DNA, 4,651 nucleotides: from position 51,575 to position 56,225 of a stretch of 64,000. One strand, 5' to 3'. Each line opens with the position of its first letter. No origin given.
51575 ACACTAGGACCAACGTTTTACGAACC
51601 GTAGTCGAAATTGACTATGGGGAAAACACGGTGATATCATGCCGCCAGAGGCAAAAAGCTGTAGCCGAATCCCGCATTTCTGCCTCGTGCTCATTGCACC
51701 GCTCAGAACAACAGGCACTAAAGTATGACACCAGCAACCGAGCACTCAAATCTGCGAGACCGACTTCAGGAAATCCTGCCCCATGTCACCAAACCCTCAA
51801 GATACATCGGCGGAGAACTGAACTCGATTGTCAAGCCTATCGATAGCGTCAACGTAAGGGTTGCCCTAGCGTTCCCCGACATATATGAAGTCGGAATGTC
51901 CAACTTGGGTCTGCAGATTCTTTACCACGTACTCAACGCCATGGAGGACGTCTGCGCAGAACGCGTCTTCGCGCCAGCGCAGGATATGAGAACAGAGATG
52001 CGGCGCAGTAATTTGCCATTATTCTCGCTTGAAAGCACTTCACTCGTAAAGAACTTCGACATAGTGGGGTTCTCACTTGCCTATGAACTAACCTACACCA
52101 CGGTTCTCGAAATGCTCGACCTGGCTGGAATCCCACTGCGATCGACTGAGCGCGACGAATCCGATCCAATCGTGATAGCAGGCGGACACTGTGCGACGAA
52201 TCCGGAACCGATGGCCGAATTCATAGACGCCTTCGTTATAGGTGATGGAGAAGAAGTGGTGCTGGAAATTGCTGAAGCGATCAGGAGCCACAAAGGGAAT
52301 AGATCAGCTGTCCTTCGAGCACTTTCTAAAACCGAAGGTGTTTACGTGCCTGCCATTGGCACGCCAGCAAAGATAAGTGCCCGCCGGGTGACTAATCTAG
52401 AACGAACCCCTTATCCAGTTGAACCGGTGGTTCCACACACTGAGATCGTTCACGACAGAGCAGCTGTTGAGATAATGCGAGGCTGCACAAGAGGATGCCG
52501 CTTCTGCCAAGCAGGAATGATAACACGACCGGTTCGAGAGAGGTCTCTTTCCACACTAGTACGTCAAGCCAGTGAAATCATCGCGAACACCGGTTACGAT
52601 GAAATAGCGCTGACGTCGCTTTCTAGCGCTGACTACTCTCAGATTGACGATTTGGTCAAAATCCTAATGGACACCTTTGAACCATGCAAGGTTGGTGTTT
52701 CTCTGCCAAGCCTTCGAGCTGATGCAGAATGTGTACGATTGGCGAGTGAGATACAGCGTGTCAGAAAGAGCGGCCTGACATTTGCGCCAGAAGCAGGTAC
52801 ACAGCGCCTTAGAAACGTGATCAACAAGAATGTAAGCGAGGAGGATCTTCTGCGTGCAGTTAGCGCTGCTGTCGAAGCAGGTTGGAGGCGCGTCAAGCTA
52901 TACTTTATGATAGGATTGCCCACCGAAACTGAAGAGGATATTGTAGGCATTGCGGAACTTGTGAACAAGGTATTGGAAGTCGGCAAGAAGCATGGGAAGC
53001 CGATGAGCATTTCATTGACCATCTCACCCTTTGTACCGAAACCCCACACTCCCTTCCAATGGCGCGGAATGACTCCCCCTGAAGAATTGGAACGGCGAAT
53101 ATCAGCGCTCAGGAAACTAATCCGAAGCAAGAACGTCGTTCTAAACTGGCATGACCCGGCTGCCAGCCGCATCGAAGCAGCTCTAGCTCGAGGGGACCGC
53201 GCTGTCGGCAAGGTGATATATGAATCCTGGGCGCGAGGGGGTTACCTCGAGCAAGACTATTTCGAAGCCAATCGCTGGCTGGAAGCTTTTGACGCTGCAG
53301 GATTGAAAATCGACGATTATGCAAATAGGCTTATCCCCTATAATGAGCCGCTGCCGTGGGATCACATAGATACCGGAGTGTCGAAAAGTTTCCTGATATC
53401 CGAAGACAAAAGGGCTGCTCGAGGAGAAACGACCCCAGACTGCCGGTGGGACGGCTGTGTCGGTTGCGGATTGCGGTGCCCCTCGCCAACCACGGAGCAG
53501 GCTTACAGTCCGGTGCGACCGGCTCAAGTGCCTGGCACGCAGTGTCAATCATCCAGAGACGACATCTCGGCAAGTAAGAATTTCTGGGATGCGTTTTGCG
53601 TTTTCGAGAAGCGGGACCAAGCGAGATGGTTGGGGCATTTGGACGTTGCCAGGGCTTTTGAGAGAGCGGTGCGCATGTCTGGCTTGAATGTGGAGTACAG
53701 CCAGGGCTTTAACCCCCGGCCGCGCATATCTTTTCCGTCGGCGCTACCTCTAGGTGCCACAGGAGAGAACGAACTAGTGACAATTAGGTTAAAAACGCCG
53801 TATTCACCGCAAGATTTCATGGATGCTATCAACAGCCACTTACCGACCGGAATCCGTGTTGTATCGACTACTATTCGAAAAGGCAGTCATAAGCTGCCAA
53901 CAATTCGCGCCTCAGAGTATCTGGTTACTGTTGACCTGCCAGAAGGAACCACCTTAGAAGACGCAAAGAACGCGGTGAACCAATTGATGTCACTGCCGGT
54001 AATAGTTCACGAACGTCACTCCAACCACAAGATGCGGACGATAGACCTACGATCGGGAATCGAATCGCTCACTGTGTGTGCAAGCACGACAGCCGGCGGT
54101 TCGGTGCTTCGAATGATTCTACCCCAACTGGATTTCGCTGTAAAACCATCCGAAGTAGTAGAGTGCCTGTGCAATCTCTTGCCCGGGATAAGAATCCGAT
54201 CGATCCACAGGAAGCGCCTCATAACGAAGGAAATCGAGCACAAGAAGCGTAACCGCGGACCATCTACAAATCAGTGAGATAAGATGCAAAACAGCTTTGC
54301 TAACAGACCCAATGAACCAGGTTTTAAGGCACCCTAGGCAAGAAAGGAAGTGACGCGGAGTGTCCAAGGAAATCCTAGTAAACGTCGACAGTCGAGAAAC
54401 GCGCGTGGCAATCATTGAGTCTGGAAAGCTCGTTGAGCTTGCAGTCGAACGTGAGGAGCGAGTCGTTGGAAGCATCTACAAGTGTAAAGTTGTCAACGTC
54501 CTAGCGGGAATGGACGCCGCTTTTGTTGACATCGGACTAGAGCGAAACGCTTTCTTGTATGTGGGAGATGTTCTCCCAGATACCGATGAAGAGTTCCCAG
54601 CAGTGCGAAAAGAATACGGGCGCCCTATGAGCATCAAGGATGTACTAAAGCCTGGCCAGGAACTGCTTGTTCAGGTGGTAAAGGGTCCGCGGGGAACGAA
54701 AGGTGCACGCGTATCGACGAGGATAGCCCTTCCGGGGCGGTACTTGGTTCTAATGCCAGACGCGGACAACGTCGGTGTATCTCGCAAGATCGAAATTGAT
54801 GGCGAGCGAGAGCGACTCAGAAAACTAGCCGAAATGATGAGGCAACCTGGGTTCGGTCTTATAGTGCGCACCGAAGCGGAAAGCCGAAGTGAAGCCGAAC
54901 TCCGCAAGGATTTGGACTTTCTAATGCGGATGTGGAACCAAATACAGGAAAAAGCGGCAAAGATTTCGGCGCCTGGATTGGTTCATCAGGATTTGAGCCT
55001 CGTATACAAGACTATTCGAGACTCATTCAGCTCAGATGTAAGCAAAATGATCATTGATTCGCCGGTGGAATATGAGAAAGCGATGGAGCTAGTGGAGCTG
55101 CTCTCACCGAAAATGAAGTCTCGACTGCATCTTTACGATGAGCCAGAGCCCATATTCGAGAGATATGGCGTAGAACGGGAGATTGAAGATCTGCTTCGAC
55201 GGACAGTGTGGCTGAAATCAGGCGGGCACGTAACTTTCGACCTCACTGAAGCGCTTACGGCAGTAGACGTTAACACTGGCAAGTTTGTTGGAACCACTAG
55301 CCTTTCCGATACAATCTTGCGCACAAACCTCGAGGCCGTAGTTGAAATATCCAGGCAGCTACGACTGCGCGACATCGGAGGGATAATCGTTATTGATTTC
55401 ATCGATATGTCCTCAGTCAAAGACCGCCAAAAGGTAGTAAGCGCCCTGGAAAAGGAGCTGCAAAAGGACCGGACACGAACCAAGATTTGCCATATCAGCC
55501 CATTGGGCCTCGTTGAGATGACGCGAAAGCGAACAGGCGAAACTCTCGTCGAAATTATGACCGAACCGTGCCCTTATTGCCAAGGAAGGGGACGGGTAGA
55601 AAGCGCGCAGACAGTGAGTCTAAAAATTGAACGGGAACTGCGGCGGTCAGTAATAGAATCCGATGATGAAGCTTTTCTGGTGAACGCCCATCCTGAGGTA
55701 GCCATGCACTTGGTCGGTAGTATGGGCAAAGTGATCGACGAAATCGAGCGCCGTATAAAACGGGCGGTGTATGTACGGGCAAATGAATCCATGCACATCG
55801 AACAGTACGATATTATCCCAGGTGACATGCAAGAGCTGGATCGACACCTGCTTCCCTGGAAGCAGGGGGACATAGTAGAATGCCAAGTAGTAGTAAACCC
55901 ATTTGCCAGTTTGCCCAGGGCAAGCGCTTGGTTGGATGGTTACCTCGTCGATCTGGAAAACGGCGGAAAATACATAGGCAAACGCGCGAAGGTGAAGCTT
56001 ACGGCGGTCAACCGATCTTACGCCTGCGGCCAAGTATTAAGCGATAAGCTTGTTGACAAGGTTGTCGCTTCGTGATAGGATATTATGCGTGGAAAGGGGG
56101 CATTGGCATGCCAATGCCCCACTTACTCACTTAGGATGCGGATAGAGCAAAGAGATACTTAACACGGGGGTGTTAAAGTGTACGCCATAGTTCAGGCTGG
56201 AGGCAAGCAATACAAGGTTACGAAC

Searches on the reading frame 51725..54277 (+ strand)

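Call 92: search_protein_families(library=pfam, proteins=[window:51725-54277:+], max_evalue=0.00001)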
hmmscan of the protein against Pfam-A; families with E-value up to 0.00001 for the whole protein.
window:51725-54277:+ (850 aa): 4 families
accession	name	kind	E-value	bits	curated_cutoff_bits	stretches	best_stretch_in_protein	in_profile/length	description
PF19864.5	Radical_SAM_N2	-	1.2e-61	207.1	29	1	62-209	1-151/151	Radical SAM proteins, N-terminal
PF10105.14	DUF2344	-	4.4e-41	141.1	23.8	1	626-792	5-159/176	Uncharacterized protein conserved in bacteria (DUF2344)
PF04055.27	Radical_SAM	-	8.1e-23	81.8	29.5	1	248-413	1-166/166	Radical SAM superfamily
PF02310.24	B12-binding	-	3.4e-06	27.3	32.1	0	108-182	49-120/121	B12 binding domain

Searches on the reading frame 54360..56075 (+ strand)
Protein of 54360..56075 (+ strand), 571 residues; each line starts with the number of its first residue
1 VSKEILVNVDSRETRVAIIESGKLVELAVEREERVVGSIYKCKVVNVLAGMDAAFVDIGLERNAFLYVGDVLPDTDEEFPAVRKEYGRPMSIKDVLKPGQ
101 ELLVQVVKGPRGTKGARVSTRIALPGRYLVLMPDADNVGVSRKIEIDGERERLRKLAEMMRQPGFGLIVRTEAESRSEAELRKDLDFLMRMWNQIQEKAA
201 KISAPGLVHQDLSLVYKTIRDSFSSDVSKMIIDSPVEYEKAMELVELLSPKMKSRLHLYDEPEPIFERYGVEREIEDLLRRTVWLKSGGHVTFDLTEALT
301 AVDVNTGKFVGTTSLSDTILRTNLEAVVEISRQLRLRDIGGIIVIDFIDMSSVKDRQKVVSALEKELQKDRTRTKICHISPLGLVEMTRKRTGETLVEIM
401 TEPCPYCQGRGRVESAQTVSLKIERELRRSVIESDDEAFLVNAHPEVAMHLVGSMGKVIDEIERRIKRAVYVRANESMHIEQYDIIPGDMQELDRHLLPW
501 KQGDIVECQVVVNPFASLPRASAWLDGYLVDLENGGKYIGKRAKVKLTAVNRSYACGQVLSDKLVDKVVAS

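Call 92: search_protein_families(library=pfam, proteins=[window:54360-56075:+], max_evalue=0.00001)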
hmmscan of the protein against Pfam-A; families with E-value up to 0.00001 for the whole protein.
window:54360-56075:+ (571 aa): 2 families
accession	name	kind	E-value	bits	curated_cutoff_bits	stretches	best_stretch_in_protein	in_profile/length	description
PF10150.14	RNase_E_G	-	3.3e-104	348.5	25.5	1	124-392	2-270/270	Ribonuclease E/G family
PF20833.2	RNase_E_G_Thio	-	1.7e-12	47.8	26.8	1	403-485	1-83/86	RNase E/G, Thioredoxin-like domain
